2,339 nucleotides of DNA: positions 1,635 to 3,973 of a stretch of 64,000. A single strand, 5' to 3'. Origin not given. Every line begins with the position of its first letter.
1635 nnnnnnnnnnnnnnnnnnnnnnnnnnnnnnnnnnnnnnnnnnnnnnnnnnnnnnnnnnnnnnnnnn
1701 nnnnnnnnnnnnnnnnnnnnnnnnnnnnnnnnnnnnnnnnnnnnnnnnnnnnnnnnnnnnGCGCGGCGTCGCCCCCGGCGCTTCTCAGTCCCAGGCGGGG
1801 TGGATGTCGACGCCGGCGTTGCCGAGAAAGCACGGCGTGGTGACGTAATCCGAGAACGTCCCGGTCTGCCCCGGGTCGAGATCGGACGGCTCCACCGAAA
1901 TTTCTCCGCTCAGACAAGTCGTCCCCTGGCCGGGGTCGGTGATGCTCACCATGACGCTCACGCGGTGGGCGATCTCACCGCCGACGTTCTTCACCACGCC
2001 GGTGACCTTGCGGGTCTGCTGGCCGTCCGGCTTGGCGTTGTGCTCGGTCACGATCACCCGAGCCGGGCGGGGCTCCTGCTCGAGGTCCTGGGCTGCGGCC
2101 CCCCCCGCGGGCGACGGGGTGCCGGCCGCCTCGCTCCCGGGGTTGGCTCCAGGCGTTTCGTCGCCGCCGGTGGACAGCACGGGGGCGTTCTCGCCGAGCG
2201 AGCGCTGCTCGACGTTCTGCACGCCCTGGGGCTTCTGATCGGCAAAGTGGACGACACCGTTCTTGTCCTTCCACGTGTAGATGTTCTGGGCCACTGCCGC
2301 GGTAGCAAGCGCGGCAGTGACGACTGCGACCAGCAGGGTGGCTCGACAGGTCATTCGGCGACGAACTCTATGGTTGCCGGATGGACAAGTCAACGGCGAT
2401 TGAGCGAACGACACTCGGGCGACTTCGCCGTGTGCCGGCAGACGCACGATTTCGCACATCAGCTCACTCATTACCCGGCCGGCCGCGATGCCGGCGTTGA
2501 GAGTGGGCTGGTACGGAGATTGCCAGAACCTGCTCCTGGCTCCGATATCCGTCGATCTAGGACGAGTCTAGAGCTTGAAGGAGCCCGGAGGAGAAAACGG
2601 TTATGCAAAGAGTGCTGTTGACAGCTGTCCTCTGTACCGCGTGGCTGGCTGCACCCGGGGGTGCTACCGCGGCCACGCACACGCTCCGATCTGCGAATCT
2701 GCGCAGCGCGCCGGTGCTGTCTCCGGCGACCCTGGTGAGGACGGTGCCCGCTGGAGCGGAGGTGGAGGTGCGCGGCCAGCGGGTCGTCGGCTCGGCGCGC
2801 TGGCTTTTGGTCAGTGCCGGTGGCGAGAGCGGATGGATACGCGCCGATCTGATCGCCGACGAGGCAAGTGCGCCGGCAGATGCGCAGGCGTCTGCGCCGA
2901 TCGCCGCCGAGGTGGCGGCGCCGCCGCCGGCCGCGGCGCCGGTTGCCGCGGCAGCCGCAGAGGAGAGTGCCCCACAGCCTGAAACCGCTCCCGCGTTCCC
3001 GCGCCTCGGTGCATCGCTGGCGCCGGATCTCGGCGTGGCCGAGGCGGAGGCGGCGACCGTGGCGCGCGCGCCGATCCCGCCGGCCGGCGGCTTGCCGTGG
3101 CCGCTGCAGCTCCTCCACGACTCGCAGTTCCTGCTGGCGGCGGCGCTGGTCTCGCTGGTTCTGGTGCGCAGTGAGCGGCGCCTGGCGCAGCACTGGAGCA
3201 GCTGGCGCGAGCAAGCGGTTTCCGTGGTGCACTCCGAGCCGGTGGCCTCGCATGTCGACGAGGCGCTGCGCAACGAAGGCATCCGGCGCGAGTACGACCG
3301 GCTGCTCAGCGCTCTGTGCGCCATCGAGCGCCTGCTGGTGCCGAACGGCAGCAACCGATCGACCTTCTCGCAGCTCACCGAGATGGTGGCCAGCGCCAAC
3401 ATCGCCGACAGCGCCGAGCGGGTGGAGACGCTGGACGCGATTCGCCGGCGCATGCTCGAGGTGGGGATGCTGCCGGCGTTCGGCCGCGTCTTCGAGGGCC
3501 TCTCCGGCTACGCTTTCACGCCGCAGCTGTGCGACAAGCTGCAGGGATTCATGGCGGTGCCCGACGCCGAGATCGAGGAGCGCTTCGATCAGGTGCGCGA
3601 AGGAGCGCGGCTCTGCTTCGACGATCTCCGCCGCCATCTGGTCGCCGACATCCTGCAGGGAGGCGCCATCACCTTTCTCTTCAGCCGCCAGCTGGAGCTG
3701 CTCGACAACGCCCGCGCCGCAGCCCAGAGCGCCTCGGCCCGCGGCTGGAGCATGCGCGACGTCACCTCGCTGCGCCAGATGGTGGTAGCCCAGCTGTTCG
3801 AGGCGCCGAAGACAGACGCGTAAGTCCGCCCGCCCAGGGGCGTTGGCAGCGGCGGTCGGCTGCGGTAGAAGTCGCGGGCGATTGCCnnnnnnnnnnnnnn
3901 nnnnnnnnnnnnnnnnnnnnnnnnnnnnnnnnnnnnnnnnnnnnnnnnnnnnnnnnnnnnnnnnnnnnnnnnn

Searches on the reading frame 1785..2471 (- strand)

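Call 48: search_protein_families(library=pfam, max_evalue=0.00001, proteins=[window:1785-2471:-])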
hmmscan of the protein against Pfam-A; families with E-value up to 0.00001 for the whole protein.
window:1785-2471:- (228 aa): 1 family
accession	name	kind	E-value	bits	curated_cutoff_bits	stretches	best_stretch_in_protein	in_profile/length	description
PF13511.11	DUF4124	-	2.7e-09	37.5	22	1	53-92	3-42/56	Domain of unknown function (DUF4124)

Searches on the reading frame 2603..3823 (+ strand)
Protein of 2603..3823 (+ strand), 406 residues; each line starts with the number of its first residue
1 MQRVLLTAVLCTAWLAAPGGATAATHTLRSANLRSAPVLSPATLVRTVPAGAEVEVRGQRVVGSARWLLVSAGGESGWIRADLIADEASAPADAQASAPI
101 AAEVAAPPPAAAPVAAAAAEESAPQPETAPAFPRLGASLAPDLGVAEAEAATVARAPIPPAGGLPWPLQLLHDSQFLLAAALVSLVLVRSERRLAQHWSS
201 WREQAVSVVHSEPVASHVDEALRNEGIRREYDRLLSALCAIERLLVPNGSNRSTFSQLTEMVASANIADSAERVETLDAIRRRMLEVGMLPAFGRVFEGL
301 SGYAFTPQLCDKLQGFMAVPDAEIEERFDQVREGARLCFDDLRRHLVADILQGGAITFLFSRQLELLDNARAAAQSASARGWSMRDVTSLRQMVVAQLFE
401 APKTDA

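Call 48: search_protein_families(library=pfam, max_evalue=0.00001, proteins=[window:2603-3823:+])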
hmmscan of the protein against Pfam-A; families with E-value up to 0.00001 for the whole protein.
window:2603-3823:+ (406 aa): 1 family
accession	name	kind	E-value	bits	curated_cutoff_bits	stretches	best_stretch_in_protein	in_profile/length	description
PF08239.17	SH3_3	-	1.5e-08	35.1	27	1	30-84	2-53/54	Bacterial SH3 domain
